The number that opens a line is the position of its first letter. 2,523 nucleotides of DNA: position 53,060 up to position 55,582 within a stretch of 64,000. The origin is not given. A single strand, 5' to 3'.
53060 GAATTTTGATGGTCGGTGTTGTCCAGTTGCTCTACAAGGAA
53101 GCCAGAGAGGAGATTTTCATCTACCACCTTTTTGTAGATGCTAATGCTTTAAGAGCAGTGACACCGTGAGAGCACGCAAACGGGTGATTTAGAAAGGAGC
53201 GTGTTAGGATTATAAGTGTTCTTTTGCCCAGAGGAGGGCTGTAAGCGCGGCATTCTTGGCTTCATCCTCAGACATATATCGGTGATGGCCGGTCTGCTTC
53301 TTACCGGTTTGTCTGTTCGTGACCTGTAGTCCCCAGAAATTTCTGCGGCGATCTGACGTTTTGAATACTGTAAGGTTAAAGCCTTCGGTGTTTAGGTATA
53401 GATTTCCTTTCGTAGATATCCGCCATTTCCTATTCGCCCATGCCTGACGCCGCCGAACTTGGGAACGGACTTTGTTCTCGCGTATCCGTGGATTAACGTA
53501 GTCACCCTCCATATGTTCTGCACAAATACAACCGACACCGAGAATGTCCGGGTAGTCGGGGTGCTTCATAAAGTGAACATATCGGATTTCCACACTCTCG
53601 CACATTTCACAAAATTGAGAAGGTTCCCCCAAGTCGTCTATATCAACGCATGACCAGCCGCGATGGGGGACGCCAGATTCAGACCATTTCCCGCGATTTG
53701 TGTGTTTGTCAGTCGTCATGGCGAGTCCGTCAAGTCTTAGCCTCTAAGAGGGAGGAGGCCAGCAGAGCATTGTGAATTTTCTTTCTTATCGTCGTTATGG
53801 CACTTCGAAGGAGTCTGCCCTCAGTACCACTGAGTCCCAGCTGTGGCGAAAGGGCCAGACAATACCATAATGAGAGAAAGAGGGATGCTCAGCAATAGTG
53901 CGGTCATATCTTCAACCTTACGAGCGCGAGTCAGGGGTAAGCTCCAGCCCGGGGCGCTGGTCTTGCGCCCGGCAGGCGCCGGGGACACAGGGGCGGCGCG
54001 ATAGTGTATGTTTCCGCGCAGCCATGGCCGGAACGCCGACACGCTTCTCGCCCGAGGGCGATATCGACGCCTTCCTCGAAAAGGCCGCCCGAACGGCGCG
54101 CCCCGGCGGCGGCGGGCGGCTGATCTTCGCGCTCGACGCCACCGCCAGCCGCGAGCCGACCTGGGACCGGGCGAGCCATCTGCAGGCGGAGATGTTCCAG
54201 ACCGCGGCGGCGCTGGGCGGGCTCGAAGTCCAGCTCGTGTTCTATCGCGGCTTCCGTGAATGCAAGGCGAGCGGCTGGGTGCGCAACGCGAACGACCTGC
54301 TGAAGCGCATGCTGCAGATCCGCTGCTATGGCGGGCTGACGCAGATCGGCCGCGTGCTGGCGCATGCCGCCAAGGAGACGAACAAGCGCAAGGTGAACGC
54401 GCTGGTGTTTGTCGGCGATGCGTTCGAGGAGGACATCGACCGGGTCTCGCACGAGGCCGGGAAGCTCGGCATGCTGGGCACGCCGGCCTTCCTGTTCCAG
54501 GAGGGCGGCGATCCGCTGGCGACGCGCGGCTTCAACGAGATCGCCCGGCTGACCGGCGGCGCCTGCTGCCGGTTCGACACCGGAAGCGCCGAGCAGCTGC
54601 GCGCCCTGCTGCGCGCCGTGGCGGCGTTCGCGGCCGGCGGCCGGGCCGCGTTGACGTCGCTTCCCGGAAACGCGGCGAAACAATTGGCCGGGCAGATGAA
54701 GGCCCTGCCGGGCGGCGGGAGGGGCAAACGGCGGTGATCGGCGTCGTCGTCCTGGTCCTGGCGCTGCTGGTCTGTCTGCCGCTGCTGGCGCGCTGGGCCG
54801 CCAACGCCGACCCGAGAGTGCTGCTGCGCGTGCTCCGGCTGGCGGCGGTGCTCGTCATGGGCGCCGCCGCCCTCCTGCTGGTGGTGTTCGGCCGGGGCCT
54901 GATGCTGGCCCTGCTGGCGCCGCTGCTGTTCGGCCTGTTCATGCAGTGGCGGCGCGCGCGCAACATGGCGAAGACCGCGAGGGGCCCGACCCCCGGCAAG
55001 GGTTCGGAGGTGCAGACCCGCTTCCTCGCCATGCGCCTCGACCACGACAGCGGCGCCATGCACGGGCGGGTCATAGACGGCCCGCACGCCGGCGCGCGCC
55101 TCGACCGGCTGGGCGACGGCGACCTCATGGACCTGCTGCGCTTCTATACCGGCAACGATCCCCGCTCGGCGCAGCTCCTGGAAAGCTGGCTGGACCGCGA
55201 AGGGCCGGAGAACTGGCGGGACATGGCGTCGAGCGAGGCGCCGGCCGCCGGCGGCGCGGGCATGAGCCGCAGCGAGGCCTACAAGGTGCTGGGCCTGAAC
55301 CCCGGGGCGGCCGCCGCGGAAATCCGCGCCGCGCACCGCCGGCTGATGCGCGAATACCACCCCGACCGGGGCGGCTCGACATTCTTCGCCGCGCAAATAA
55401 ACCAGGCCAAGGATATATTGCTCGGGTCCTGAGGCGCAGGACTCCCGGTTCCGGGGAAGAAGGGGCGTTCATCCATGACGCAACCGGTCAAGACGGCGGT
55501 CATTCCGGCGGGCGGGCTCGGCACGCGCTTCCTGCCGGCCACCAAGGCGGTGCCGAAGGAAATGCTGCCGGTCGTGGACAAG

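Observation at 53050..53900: ~850-bp low-GC insertion that truncates an outer-membrane-protein gene and encodes a Cys/His-rich HNH-like small protein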

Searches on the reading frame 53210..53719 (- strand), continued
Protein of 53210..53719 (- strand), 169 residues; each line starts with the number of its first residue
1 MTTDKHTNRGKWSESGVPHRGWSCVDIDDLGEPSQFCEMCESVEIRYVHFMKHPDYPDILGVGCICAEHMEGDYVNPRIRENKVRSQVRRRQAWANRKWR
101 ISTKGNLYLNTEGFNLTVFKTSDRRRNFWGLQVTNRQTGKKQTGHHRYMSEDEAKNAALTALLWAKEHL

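Call 88: get_annotated_region(hit=H21, flank=7000)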
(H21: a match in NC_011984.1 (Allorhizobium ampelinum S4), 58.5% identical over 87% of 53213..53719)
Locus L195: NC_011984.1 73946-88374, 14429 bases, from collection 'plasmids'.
description: Allorhizobium ampelinum S4 plasmid pAtS4c, complete sequence
organism: Allorhizobium ampelinum S4 (NCBI taxid 311402)
taxonomy: Bacteria; Pseudomonadota; Alphaproteobacteria; Hyphomicrobiales; Rhizobiaceae; Allorhizobium; Allorhizobium ampelinum; Allorhizobium ampelinum S4
host: -; source: Vitis vinifera cv. 'Izsaki Sarfeher'; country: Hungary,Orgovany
typing (MOB-suite, as given by PLSDB): conjugative; replicon rep_cluster_553; relaxase MOBQ; mating-pair formation MPF_T
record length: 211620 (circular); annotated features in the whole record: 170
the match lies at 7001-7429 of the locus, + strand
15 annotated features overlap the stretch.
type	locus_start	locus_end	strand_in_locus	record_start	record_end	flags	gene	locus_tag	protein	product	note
CDS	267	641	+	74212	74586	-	-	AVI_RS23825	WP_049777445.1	YsnF/AvaK domain-containing protein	-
CDS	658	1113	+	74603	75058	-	-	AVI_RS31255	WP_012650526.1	hypothetical protein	-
CDS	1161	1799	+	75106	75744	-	-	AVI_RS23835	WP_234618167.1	DUF433 domain-containing protein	-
CDS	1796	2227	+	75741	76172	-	-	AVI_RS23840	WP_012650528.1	type II toxin-antitoxin system VapC family toxin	-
CDS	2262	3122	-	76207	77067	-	-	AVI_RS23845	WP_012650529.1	addiction module antidote protein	-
CDS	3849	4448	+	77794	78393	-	-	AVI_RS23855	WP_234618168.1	serine protease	GO:0006508 - proteolysis [Evidence IEA]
CDS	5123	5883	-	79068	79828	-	-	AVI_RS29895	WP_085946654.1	IS5 family transposase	-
CDS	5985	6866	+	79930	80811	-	-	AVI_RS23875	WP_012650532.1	ThiF family adenylyltransferase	-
CDS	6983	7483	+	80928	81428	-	-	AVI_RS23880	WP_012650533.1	hypothetical protein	-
CDS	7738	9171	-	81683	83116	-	pyk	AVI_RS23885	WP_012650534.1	pyruvate kinase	GO:0006096 - glycolytic process [Evidence IEA]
CDS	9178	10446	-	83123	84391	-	-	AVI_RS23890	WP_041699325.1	glycerate kinase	-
CDS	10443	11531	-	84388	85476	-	-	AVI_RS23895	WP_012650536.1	tartrate dehydrogenase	GO:0046395 - carboxylic acid catabolic process [Evidence IEA]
CDS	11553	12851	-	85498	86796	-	-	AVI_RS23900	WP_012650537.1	MFS transporter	GO:0055085 - transmembrane transport [Evidence IEA]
CDS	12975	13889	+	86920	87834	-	-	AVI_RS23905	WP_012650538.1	LysR family transcriptional regulator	-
CDS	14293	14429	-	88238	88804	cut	-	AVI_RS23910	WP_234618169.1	gluconokinase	GO:0046177 - D-gluconate catabolic process [Evidence IEA]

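Call 89: get_annotated_region(hit=H33, flank=7000)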
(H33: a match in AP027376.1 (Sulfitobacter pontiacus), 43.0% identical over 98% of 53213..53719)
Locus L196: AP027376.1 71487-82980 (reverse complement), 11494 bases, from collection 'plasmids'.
description: Sulfitobacter pontiacus BL28 plasmid p4 DNA, complete sequence
organism: Sulfitobacter pontiacus (NCBI taxid 60137)
taxonomy: Bacteria; Pseudomonadota; Alphaproteobacteria; Rhodobacterales; Roseobacteraceae; Sulfitobacter; Sulfitobacter pontiacus
host: -; source: -; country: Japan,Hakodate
typing (MOB-suite, as given by PLSDB): mobilizable; replicon rep_cluster_579; relaxase MOBP
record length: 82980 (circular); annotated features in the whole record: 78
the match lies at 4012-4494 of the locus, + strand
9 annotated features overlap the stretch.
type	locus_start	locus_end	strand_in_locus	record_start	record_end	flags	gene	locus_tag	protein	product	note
CDS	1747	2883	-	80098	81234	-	sbcD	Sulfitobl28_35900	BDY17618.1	nuclease SbcCD subunit D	-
CDS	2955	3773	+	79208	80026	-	-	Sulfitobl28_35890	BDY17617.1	hypothetical protein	-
CDS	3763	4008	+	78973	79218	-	-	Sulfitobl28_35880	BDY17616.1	hypothetical protein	-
CDS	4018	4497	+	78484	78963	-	-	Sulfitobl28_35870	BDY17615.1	hypothetical protein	-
CDS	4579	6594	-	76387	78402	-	-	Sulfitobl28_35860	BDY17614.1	hypothetical protein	-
CDS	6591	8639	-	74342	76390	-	-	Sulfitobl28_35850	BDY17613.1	hypothetical protein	-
CDS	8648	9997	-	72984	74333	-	-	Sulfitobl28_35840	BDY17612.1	cell division protein Fic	-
CDS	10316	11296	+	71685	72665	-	-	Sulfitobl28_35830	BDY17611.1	hypothetical protein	-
CDS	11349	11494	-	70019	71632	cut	-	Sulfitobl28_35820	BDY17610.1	hypothetical protein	-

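Call 90: get_annotated_region(hit=H9, flank=7000)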
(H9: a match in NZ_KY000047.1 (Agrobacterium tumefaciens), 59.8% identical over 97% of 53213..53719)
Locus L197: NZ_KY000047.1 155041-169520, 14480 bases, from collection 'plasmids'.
description: Agrobacterium tumefaciens strain CFBP2516 plasmid pTi_CFBP2516, complete sequence
organism: Agrobacterium tumefaciens (NCBI taxid 358)
taxonomy: Bacteria; Pseudomonadota; Alphaproteobacteria; Hyphomicrobiales; Rhizobiaceae; Agrobacterium; Agrobacterium tumefaciens
host: -; source: -; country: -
typing (MOB-suite, as given by PLSDB): non-mobilizable; replicon rep_cluster_490; mating-pair formation MPF_T
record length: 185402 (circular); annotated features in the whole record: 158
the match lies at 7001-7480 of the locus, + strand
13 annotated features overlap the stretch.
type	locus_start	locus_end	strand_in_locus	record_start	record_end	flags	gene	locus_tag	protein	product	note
CDS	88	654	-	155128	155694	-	-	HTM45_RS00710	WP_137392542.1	hypothetical protein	-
CDS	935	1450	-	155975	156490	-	-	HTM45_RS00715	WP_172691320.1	hypothetical protein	-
CDS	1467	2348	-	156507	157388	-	-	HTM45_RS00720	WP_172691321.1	ImmA/IrrE family metallo-endopeptidase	-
CDS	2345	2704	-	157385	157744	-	-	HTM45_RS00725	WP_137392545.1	helix-turn-helix transcriptional regulator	-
CDS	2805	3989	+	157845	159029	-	-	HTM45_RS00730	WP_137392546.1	patatin-like phospholipase family protein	-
CDS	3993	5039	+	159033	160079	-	-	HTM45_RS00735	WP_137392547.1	cyclic GMP-AMP synthase DncV-like nucleotidyltransferase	-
CDS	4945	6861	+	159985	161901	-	-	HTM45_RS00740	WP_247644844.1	ThiF family adenylyltransferase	-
CDS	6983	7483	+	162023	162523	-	-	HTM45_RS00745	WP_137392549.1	hypothetical protein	-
CDS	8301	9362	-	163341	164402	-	ligD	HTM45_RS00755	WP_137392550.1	non-homologous end-joining DNA ligase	GO:0006310 - DNA recombination [Evidence IEA]; GO:0006281 - DNA repair [Evidence IEA]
CDS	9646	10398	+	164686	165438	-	-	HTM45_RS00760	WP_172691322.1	ImuA family protein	-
CDS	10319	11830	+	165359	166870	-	-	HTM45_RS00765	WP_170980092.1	DNA polymerase Y family protein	-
CDS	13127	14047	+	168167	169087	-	-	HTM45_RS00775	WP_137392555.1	DUF3991 and toprim domain-containing protein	-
CDS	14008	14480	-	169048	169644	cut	-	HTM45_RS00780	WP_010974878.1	mobile mystery protein B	-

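Call 92: get_annotated_region(hit=H20, flank=7000)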
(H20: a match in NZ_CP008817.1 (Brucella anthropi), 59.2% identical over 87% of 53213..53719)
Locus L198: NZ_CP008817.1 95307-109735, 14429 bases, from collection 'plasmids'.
description: Brucella anthropi strain OAB plasmid 1, complete sequence
organism: Brucella anthropi (NCBI taxid 529)
taxonomy: Bacteria; Pseudomonadota; Alphaproteobacteria; Hyphomicrobiales; Brucellaceae; Brucella; Brucella anthropi
host: -; source: -; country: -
typing (MOB-suite, as given by PLSDB): non-mobilizable; replicon rep_cluster_25
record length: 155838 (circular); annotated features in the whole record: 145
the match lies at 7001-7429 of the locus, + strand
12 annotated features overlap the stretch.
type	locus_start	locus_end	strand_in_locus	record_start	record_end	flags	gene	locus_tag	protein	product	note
CDS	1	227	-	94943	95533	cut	-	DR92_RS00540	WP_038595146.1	ComF family protein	-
CDS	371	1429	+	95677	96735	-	-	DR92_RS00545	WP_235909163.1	serine protease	GO:0006508 - proteolysis [Evidence IEA]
CDS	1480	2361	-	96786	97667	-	-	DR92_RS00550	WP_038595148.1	ImmA/IrrE family metallo-endopeptidase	-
CDS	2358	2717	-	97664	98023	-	-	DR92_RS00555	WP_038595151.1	helix-turn-helix transcriptional regulator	-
CDS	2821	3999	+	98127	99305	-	-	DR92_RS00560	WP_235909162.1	patatin-like phospholipase family protein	-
CDS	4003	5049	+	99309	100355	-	-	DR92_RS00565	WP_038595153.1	cyclic GMP-AMP synthase DncV-like nucleotidyltransferase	-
CDS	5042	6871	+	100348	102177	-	-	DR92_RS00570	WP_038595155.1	ThiF family adenylyltransferase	-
CDS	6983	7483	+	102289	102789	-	-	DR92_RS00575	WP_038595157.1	hypothetical protein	-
CDS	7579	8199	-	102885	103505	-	-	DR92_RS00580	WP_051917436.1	Shedu immune nuclease family protein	-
CDS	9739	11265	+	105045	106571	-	ltrA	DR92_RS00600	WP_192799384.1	group II intron reverse transcriptase/maturase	GO:0000373 - Group II intron splicing [Evidence IEA]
CDS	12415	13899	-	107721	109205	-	-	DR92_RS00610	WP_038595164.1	mannitol dehydrogenase family protein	-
CDS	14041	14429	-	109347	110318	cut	-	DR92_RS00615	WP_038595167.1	sugar-binding domain-containing protein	-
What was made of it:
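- On Cap3 of type II CBASS: Only the operon position is equivalent (calls 90, 92).
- A CBASS cassette CapV/CD-NTase/Cap2/X occurs on an Agrobacterium Ti plasmid and a Brucella plasmid (calls 90, 92). A conserved cassette CapH/CapP | CapV - CD-NTase - Cap2 - X occurs with no annotated JAB gene on pTi_CFBP2516 and Brucella anthropi plasmid 1 (calls 90, 92). A gap of about 110 nt separates Cap2 from X, so they may be independent units (calls 90, 92).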

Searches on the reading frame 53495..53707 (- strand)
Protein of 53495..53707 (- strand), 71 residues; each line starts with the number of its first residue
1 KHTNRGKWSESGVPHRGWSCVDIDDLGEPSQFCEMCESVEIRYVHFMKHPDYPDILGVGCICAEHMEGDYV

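Call 56: predict_structure(alignment_id=A2)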
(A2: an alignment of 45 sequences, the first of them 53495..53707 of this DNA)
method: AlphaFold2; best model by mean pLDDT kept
length: 71 residues; sequences in the alignment: 45
mean_pLDDT: 90.2   pTM: 0.77
mean pLDDT of the five models: 90.2, 89.9, 88.3, 88.2, 86.5
residues with pLDDT >= 90: 54; 70-90: 10; 50-70: 5; < 50: 2
segments of 3 or more residues with pLDDT < 50: none
pLDDT, mean of each block of 10 residues (from residue 1): 74 93 97 94 97 96 85 44
secondary structure, 60 per line:
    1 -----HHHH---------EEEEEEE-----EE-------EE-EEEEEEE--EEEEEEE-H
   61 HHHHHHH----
elements in order: H6-9 E19-25 E43-49 E52-58 H60-67

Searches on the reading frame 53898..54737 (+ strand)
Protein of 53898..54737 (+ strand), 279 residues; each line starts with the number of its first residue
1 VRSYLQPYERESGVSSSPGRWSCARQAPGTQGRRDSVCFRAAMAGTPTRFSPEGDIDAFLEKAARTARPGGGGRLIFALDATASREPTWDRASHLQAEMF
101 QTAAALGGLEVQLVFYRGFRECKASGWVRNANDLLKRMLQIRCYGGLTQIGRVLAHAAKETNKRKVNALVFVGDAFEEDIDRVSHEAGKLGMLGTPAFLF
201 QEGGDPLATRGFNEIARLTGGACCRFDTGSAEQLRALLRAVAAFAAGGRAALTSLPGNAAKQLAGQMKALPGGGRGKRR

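Call 4: search_protein_families(library=pfam, proteins=[window:53898-54737:+], max_evalue=1)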
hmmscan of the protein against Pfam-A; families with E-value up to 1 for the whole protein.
window:53898-54737:+ (279 aa): 3 families
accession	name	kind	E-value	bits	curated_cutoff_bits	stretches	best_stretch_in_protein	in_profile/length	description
PF13519.12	VWA_2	-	0.00054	21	27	1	75-174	1-105/107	von Willebrand factor type A domain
PF16859.10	TetR_C_11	-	0.0046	17.7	32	0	51-92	6-47/113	Tetracyclin repressor-like, C-terminal domain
PF07632.16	Sde182_NH-like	-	0.26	11.2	26.8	1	86-170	68-149/268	Cellulose-binding Sde182, nucleoside hydrolase-like domain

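Call 42: find_homologous_proteins(query=window:54024-54734:+, max_evalue=1e-30)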
Query window:54024-54734:+ (237 aa): 7940 proteins with E <= 1e-30 among 8000 candidates; the best 120 are listed.
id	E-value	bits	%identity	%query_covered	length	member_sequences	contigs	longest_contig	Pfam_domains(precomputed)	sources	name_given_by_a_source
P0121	1.5e-146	504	97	100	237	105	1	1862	-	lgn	-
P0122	1.9e-146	504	97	100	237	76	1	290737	-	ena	-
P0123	4.4e-131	454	89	100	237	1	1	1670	-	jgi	-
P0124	4.1e-123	428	84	100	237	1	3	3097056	-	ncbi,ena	-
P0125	2.0e-86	308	70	78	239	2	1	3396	-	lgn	-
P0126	1.2e-85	305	65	90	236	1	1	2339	-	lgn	-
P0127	4.2e-85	303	64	92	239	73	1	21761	-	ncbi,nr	ncbi:MAG: VWA domain-containing protein [Defluviicoccus sp.]|nr:VWA domain-containing protein [Deflu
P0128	5.6e-85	303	64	92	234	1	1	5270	-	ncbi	-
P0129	5.8e-85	303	64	90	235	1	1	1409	-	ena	-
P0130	5.8e-85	303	63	92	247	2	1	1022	-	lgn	-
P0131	6.8e-85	303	64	90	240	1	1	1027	-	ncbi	-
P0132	1.0e-84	302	62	95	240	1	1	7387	-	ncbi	-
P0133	1.2e-84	302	62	93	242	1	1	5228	-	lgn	-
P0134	1.3e-84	302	66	86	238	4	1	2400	-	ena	-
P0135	1.6e-84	301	63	94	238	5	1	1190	-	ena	-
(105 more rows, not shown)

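Call 43: find_encoding_contigs(protein=P0122, flank=8000, max_places=2)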
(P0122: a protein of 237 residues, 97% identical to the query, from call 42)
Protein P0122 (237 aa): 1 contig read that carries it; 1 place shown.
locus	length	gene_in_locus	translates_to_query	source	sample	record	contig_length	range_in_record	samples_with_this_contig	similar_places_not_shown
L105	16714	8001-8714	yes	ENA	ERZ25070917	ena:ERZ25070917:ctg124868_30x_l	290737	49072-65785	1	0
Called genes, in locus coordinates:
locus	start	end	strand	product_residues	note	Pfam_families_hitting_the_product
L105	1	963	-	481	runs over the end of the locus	PF01663:Phosphodiest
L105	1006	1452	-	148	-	PF03653:UPF0093, PF05425:CopD (weak)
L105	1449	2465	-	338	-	PF00762:Ferrochelatase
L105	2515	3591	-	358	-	PF01208:URO-D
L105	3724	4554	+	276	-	PF03618:Kinase-PPPase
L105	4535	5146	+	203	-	PF02545:Maf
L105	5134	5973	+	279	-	PF08501:Shikimate_dh_N, PF01488:Shikimate_DH (weak), PF18317:SDH_C (weak)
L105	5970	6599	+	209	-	PF01121:CoaE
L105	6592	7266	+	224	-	PF00929:RNase_T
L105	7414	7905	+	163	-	PF00583:Acetyltransf_1 (weak), PF13508:Acetyltransf_7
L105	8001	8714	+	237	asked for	-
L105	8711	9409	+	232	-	PF00226:DnaJ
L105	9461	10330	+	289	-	PF00483:NTP_transferase, PF12804:NTP_transf_3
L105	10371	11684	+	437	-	PF03721:UDPG_MGDP_dh_N, PF00984:UDPG_MGDP_dh, PF03720:UDPG_MGDP_dh_C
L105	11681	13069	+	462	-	PF02878:PGM_PMM_I, PF02879:PGM_PMM_II, PF02880:PGM_PMM_III, PF00408:PGM_PMM_IV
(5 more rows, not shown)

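Call 44: find_encoding_contigs(protein=P0124, flank=8000, max_places=2)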
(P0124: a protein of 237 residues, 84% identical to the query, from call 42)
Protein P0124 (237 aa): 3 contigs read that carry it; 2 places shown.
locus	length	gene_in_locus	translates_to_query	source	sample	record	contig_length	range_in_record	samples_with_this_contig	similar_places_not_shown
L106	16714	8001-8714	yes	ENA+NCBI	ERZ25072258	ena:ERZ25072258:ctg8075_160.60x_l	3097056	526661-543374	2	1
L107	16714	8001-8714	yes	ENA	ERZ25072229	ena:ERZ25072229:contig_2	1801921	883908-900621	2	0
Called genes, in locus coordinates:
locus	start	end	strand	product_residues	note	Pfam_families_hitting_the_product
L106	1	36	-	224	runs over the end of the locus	PF00929:RNase_T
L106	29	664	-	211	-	PF01121:CoaE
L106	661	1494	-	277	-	PF08501:Shikimate_dh_N, PF01488:Shikimate_DH, PF18317:SDH_C (weak)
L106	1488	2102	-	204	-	PF02545:Maf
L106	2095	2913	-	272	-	PF03618:Kinase-PPPase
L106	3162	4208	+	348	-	PF01208:URO-D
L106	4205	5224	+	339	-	PF00762:Ferrochelatase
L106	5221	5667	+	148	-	PF03653:UPF0093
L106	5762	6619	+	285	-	PF09140:MipZ (faint), PF13614:AAA_31, PF01656:CbiA, PF02374:ArsA_ATPase (weak)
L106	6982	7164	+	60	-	-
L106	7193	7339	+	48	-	-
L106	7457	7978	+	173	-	PF13527:Acetyltransf_9, PF00583:Acetyltransf_1 (weak), PF13508:Acetyltransf_7 (weak)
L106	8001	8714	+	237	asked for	-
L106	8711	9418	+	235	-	PF00226:DnaJ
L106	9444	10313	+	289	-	PF00483:NTP_transferase, PF12804:NTP_transf_3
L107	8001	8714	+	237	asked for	-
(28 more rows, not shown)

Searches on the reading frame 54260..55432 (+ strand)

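Call 4: search_protein_families(library=pfam, proteins=[window:54260-55432:+], max_evalue=1)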
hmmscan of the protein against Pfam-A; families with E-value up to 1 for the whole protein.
window:54260-55432:+ (390 aa): 3 families
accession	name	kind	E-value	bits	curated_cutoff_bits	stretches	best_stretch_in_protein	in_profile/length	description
PF00226.36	DnaJ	-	6.9e-09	36.1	27.8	1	340-387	2-53/63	DnaJ domain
PF18910.5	DUF5665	-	0.13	12.8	27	1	155-182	23-50/56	Domain of unknown function (DUF5665)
PF13643.11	DUF4145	-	0.14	12.7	23.1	1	338-382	1-43/88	Domain of unknown function (DUF4145)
